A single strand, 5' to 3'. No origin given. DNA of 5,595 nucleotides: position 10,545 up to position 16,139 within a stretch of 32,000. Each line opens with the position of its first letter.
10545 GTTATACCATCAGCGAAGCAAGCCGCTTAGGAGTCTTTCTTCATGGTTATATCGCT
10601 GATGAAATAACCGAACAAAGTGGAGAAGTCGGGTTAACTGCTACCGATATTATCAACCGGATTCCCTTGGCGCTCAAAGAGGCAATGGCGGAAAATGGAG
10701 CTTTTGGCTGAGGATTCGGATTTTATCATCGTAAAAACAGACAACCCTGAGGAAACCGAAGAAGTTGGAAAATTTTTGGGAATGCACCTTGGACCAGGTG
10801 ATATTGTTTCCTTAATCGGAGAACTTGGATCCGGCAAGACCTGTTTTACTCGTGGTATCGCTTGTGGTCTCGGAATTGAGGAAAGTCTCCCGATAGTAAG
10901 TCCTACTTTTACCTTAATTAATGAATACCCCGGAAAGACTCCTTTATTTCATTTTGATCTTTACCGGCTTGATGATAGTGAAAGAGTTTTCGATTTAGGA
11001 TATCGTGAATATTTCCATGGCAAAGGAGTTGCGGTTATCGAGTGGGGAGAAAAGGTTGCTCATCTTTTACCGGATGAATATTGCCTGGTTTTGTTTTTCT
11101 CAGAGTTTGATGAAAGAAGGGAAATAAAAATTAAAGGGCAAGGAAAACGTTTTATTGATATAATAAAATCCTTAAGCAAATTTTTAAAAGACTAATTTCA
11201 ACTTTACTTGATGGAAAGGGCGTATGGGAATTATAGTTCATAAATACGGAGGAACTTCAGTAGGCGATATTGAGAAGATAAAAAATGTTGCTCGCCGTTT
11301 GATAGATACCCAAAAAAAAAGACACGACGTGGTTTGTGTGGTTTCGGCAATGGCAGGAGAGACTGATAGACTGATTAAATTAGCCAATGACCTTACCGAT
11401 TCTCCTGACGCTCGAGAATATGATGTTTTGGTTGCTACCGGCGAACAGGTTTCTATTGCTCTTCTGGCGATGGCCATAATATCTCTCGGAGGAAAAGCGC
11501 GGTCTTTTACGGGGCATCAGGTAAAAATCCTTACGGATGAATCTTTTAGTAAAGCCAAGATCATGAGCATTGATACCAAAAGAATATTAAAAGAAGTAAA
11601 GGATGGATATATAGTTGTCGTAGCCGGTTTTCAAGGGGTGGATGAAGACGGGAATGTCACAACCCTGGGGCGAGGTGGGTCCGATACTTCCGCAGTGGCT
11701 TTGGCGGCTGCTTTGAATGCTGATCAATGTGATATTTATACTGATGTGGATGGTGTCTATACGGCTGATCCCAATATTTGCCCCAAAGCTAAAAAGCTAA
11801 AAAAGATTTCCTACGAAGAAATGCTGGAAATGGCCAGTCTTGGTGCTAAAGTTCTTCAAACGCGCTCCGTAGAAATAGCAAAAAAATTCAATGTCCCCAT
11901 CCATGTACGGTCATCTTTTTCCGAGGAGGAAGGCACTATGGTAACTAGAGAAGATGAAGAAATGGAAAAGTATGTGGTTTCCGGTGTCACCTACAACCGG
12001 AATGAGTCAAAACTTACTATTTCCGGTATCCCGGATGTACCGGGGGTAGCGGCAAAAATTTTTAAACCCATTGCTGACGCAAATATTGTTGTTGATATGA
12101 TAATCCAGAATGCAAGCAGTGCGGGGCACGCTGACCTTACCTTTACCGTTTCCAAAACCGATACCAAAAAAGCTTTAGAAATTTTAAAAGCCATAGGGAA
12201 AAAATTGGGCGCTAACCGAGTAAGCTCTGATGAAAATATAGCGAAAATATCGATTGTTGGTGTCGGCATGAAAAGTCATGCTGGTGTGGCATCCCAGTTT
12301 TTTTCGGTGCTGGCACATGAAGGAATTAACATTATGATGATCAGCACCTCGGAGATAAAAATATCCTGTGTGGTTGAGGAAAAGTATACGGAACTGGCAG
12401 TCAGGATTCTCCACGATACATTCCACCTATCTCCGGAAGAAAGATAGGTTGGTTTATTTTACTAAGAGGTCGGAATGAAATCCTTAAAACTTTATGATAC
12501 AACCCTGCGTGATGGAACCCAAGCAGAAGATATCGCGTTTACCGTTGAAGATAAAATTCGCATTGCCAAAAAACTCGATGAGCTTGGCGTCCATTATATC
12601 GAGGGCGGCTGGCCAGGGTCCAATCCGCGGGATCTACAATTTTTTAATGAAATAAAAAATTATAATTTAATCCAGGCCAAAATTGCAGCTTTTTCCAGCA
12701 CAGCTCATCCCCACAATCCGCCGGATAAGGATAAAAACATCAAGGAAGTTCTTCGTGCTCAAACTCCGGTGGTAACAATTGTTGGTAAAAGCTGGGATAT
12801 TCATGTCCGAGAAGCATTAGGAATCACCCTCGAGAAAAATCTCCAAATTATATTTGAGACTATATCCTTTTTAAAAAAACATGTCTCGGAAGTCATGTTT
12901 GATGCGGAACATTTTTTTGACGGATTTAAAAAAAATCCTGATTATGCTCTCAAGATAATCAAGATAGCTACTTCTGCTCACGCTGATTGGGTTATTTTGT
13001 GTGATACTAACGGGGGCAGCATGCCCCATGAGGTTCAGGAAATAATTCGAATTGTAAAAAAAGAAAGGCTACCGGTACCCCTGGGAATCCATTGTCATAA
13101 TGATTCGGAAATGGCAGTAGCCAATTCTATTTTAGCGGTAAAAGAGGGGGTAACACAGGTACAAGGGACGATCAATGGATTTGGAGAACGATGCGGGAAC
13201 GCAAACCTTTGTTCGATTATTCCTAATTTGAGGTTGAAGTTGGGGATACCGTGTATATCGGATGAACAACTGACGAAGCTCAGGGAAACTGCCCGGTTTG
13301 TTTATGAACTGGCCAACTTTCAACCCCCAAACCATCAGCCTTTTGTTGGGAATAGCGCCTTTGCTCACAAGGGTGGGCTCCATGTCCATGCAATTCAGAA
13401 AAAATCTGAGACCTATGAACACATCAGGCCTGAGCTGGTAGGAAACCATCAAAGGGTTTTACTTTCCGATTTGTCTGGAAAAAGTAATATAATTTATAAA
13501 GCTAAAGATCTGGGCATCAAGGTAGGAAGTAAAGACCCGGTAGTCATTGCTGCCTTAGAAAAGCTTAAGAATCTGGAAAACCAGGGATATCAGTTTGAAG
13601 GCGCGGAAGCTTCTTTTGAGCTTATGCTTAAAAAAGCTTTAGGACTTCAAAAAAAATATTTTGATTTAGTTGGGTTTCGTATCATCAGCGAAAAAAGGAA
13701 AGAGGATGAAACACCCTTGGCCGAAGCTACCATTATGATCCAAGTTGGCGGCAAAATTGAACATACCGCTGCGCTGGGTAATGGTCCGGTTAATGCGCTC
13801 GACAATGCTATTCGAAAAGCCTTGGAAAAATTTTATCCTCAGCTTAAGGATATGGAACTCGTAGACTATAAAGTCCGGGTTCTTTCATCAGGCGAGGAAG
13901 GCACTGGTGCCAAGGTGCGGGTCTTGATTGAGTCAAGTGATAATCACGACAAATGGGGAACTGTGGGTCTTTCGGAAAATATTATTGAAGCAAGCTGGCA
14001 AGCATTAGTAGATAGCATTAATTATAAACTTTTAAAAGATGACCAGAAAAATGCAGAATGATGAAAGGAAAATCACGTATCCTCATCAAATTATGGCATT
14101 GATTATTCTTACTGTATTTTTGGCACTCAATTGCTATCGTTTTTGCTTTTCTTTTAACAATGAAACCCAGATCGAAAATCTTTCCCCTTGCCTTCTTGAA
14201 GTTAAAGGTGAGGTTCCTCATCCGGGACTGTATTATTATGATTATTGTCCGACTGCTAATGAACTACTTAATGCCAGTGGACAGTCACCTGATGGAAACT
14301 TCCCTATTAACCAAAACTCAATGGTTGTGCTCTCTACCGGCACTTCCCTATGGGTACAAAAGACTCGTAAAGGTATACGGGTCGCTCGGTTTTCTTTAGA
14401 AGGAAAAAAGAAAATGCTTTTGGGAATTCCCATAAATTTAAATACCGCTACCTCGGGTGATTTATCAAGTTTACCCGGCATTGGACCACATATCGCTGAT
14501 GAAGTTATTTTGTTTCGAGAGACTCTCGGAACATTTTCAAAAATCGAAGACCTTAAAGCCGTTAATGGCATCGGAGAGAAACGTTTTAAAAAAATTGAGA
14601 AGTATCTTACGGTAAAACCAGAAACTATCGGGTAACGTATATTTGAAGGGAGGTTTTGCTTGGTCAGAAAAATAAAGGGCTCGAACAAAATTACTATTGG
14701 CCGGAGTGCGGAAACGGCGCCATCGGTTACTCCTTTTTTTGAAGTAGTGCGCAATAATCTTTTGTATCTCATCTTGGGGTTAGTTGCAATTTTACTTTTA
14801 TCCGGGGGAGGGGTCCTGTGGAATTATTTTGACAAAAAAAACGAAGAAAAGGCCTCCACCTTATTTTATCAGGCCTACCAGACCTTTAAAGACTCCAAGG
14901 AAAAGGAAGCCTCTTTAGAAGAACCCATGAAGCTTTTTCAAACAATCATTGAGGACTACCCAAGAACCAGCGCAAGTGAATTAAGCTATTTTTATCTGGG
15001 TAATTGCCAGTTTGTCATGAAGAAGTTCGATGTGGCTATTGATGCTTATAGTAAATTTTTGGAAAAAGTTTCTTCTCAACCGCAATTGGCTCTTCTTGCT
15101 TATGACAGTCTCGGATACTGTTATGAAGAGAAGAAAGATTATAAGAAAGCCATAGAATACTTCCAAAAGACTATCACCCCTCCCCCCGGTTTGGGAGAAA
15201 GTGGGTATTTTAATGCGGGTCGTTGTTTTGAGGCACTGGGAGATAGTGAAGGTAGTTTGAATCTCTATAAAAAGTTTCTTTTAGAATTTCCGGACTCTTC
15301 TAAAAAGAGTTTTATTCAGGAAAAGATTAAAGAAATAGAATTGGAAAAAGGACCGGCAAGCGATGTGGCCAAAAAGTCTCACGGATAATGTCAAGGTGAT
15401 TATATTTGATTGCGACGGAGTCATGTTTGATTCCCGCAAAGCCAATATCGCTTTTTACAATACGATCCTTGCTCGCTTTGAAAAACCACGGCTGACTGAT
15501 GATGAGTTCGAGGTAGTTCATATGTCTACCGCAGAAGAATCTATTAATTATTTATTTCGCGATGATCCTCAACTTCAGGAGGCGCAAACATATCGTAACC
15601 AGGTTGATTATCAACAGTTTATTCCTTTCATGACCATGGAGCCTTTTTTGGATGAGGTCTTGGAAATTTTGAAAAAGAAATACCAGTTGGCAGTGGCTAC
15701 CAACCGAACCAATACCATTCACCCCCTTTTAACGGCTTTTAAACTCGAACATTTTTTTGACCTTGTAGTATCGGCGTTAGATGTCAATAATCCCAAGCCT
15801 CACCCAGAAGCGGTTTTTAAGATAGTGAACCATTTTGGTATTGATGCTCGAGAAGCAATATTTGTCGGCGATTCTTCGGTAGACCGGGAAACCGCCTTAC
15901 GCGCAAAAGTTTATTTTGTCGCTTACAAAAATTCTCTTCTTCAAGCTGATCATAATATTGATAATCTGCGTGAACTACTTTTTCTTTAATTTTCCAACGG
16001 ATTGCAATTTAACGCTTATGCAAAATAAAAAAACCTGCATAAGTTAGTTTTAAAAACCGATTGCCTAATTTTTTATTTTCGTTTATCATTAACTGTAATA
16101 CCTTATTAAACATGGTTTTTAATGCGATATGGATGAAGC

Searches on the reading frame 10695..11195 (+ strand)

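Call 7: search_protein_families(library=pfam, proteins=[window:10695-11195:+], max_evalue=0.0001)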
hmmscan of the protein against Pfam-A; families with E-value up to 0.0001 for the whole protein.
window:10695-11195:+ (166 aa): 1 family
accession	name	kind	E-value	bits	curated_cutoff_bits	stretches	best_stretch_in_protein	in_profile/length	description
PF02367.23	TsaE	-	2.2e-37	128.3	26.6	1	16-142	2-126/128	Threonylcarbamoyl adenosine biosynthesis protein TsaE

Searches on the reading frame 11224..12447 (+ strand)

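Call 7: search_protein_families(library=pfam, proteins=[window:11224-12447:+], max_evalue=0.0001)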
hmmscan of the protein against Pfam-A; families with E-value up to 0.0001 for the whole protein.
window:11224-12447:+ (407 aa): 4 families
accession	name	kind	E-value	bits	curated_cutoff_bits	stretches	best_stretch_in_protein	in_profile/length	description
PF00696.33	AA_kinase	-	3.3e-51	174.7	24.9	1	3-230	2-234/234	Amino acid kinase family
PF22468.2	ACT_9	-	6.5e-38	128.7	27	2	342-400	1-61/61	ACT domain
PF13840.12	ACT_7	-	2.8e-23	82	27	1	335-398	2-65/65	ACT domain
PF01842.31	ACT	-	4.6e-19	68.3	27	2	268-324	6-61/66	ACT domain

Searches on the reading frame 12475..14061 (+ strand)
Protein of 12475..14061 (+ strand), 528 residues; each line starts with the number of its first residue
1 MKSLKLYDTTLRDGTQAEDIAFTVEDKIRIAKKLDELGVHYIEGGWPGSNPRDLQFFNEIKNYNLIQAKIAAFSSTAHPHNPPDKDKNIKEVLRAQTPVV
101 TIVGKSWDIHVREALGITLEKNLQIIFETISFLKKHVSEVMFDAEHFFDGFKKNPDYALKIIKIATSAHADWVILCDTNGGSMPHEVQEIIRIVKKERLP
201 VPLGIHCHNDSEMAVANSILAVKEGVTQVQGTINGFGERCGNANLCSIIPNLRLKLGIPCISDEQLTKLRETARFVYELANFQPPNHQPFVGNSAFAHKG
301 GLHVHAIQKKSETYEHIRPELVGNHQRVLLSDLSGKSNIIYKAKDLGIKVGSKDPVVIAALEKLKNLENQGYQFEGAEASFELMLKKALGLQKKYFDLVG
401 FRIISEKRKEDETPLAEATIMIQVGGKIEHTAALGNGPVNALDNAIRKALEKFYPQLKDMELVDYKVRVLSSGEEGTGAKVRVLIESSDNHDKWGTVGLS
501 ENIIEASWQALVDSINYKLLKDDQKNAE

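Call 7: search_protein_families(library=pfam, proteins=[window:12475-14061:+], max_evalue=0.0001)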
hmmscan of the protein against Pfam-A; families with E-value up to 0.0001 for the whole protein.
window:12475-14061:+ (528 aa): 3 families
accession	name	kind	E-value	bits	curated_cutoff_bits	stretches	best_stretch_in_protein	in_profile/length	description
PF00682.25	HMGL-like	-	1.3e-47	162.8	29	1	4-276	2-260/260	HMGL-like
PF08502.15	LeuA_dimer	-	4.5e-29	101.4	24.9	1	377-518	3-130/131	LeuA allosteric (dimerisation) domain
PF22617.1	HCS_D2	-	2.7e-15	56.9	27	1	291-369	2-79/82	Homocitrate synthase post-HMGL domain-like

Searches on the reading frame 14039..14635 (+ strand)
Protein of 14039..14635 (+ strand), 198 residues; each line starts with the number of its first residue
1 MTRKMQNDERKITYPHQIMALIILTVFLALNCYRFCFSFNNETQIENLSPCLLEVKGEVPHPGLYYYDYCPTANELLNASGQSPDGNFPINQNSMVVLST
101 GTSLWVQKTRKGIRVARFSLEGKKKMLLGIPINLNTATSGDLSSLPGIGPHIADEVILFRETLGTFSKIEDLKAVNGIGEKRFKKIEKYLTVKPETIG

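Call 7: search_protein_families(library=pfam, proteins=[window:14039-14635:+], max_evalue=0.0001)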
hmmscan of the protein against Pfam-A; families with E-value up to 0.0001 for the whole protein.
window:14039-14635:+ (198 aa): 4 families
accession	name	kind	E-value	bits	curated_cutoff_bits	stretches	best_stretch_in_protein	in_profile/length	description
PF12836.13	HHH_3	-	1.1e-18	67.5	27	1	131-191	5-65/65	Helix-hairpin-helix motif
PF00633.29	HHH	-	1.2e-07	31.7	24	0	133-158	4-29/30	Helix-hairpin-helix motif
PF14716.13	HHH_8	-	5.3e-05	24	30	0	132-156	42-64/73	Helix-hairpin-helix domain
PF12826.13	HHH_2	-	6.5e-05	23.5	27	0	133-159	28-54/64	Helix-hairpin-helix motif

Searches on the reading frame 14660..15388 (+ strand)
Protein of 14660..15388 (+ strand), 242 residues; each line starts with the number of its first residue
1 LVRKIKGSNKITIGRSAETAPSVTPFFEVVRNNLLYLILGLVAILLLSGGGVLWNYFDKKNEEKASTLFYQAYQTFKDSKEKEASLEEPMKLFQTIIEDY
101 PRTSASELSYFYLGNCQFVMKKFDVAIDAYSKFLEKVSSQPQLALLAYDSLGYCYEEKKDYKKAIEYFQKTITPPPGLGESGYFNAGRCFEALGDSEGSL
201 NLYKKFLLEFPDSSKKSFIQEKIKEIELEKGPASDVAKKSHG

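Call 7: search_protein_families(library=pfam, proteins=[window:14660-15388:+], max_evalue=0.0001)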
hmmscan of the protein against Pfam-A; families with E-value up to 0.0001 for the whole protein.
window:14660-15388:+ (242 aa): 10 families
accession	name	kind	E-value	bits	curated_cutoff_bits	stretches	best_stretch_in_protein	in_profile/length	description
PF13174.12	TPR_6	-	2.6e-15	56.4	26.3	0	183-213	3-33/33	Tetratricopeptide repeat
PF07719.23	TPR_2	-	4.7e-14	51.7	27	0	147-170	3-26/34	Tetratricopeptide repeat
PF13424.12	TPR_12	-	1.3e-09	38.5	30.1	1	111-172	7-72/77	Tetratricopeptide repeat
PF00515.34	TPR_1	-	4.1e-09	36.3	27.8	1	151-172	7-28/34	Tetratricopeptide repeat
PF09976.15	TPR_21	-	2.5e-07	31.1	25.5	1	33-170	7-138/193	Tetratricopeptide repeat-like domain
PF13181.12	TPR_8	-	6.5e-07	29.5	25.7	0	147-170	3-26/34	Tetratricopeptide repeat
PF13432.12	TPR_16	-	3.2e-06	27.9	32.7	0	122-175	12-61/65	Tetratricopeptide repeat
PF13176.12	TPR_7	-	3.6e-06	27.1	27.9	0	147-177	1-33/36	Tetratricopeptide repeat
PF10300.15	Iml2-TPR_39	-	3.7e-06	26.4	22.2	1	69-170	229-327/467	Iml2/Tetratricopeptide repeat protein 39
PF13428.12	TPR_14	-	5.2e-05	24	23.5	0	147-170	3-26/44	Tetratricopeptide repeat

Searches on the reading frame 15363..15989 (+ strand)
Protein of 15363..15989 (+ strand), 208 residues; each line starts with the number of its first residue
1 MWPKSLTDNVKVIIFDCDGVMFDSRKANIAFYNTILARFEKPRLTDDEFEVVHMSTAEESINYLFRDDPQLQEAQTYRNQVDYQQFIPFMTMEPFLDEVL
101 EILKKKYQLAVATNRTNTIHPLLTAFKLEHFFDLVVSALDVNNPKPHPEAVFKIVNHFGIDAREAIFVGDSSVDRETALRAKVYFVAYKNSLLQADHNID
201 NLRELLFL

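Call 8: search_protein_families(library=pfam, proteins=[window:15363-15989:+], max_evalue=0.0001)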
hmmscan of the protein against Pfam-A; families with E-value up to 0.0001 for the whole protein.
window:15363-15989:+ (208 aa): 2 families
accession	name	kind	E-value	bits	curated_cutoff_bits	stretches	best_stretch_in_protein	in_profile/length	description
PF13419.12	HAD_2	-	2.8e-33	115.9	23.8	1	13-187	1-177/178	Haloacid dehalogenase-like hydrolase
PF00702.32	Hydrolase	-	1.9e-19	71.3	26.4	1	10-181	1-190/191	haloacid dehalogenase-like hydrolase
